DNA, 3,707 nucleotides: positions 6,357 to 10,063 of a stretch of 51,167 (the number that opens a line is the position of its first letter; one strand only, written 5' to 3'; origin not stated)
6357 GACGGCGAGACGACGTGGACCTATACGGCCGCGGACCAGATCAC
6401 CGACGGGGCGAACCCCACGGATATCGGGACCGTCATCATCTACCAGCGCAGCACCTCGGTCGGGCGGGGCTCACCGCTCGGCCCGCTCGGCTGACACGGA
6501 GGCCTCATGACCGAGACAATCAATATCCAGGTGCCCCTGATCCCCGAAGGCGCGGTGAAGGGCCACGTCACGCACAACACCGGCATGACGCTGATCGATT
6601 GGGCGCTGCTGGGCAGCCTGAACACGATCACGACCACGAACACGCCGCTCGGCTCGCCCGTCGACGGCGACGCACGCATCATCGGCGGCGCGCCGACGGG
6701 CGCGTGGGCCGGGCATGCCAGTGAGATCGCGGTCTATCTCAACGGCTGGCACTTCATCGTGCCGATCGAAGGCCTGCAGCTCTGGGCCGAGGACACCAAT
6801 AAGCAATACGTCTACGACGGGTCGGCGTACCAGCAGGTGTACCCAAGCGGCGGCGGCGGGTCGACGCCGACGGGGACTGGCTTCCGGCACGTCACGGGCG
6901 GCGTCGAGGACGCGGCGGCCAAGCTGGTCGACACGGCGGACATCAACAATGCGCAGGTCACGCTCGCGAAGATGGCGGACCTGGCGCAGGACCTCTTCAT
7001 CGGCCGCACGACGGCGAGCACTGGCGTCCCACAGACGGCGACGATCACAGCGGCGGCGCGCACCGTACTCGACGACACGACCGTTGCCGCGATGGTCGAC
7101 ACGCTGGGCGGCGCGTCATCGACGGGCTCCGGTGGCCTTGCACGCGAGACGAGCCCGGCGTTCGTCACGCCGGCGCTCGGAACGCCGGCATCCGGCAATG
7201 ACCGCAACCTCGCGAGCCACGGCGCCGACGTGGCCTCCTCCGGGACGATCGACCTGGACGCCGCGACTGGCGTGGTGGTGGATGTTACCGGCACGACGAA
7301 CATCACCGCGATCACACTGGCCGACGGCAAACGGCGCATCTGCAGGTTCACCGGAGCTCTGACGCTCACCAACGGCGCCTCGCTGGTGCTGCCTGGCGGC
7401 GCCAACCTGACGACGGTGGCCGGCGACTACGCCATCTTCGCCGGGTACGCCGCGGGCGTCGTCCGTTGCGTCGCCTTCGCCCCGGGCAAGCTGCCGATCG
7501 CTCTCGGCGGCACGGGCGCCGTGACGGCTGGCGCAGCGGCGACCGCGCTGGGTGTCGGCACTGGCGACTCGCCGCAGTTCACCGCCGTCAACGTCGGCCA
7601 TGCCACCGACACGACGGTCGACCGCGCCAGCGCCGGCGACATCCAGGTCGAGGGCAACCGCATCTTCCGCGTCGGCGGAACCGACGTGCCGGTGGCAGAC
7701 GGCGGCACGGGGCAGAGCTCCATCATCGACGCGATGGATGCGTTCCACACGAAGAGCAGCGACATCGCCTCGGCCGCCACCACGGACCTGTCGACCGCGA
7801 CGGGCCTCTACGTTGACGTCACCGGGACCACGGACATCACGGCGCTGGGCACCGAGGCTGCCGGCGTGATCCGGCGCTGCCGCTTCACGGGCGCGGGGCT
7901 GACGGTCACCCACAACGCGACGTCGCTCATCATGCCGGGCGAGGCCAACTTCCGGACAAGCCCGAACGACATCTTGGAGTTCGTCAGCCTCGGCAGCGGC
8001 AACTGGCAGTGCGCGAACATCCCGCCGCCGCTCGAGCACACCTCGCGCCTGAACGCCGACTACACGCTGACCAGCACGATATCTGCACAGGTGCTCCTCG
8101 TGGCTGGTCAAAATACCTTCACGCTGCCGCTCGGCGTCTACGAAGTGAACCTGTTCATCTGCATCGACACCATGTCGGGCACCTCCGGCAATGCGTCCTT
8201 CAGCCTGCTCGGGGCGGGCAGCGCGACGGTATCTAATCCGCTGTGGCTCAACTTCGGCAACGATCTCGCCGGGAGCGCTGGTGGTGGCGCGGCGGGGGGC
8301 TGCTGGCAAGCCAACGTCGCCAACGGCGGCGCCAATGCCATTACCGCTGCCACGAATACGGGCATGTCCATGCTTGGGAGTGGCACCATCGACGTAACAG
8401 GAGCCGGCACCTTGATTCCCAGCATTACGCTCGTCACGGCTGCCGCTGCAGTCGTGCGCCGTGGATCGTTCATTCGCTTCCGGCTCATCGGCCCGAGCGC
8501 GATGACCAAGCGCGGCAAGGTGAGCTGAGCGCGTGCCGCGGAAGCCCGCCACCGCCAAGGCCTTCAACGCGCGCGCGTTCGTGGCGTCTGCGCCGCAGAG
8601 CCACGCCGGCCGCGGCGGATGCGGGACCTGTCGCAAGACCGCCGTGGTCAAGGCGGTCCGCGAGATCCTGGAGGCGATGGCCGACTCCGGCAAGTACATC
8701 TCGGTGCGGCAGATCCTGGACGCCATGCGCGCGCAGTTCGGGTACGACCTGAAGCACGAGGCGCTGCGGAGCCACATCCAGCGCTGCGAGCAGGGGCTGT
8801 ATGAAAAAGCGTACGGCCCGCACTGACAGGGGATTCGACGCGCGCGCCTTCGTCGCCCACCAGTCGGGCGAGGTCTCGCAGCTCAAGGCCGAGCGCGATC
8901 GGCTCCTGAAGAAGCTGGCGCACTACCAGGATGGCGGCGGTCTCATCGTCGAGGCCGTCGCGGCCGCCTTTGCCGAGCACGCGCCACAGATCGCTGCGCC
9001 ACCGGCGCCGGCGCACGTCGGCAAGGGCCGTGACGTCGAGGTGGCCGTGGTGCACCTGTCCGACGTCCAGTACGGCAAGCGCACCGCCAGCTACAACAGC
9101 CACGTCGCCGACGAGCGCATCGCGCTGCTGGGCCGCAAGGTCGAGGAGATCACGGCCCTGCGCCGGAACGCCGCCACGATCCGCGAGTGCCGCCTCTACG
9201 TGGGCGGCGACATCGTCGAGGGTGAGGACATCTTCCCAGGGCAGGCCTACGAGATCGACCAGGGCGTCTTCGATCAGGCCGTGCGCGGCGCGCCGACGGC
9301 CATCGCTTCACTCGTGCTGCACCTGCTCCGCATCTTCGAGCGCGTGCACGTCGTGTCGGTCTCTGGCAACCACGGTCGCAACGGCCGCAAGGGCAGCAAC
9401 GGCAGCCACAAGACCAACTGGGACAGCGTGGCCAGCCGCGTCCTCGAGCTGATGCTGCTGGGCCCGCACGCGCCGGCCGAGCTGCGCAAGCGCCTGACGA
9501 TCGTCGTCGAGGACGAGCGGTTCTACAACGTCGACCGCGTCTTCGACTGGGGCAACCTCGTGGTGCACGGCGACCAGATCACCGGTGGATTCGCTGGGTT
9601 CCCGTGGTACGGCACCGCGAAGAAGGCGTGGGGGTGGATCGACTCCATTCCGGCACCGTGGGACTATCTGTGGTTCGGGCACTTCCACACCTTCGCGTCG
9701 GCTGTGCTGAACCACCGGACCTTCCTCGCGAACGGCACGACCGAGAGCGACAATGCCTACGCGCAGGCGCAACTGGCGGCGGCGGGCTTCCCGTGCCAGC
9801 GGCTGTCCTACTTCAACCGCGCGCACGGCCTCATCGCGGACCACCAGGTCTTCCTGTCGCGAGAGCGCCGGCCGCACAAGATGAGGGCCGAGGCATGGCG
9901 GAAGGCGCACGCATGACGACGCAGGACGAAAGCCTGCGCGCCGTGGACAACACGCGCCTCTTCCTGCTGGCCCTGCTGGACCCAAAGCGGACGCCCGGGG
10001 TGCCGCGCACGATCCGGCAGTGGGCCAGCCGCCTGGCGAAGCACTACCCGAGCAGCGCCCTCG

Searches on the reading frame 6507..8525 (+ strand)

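Call 15: search_protein_families(library=phrogs, proteins=[window:6507-8525:+], max_evalue=0.001)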
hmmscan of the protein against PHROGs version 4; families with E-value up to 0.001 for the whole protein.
window:6507-8525:+ (673 aa): 6 families
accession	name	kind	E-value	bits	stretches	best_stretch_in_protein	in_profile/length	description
phrog_5363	-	unknown function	4.7e-18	66.9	1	23-208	28-208/245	-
phrog_15388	-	unknown function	7e-18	66.1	1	1-147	1-154/345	-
phrog_13925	-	unknown function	1.1e-12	48.2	1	1-271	1-272/640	-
phrog_7049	-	tail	3e-11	44.3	1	25-110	28-113/246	tail fiber protein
phrog_21978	-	unknown function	0.00051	21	1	45-110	46-114/220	-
phrog_5481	-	tail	0.00092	18.7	0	327-430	554-656/1043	tail fiber protein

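Call 84: search_protein_families(library=pfam, proteins=[window:6507-8525:+], max_evalue=0.001)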
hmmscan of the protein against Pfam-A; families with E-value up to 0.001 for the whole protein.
window:6507-8525:+ (673 aa): 1 family
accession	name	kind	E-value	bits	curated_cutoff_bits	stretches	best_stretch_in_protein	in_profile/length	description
PF10983.13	DUF2793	-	5.7e-15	55.4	27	1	23-108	1-86/87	Protein of unknown function (DUF2793)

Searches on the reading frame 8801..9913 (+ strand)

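Call 15: search_protein_families(library=phrogs, proteins=[window:8801-9913:+], max_evalue=0.001)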
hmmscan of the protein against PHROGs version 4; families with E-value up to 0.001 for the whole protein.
window:8801-9913:+ (371 aa): 2 families
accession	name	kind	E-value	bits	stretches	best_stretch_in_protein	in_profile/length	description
phrog_284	-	DNA, RNA and nucleotide metabolism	1e-36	127.7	1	24-347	74-389/398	exonuclease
phrog_704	-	DNA, RNA and nucleotide metabolism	0.0007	19.8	0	49-194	107-254/390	DNA repair exonuclease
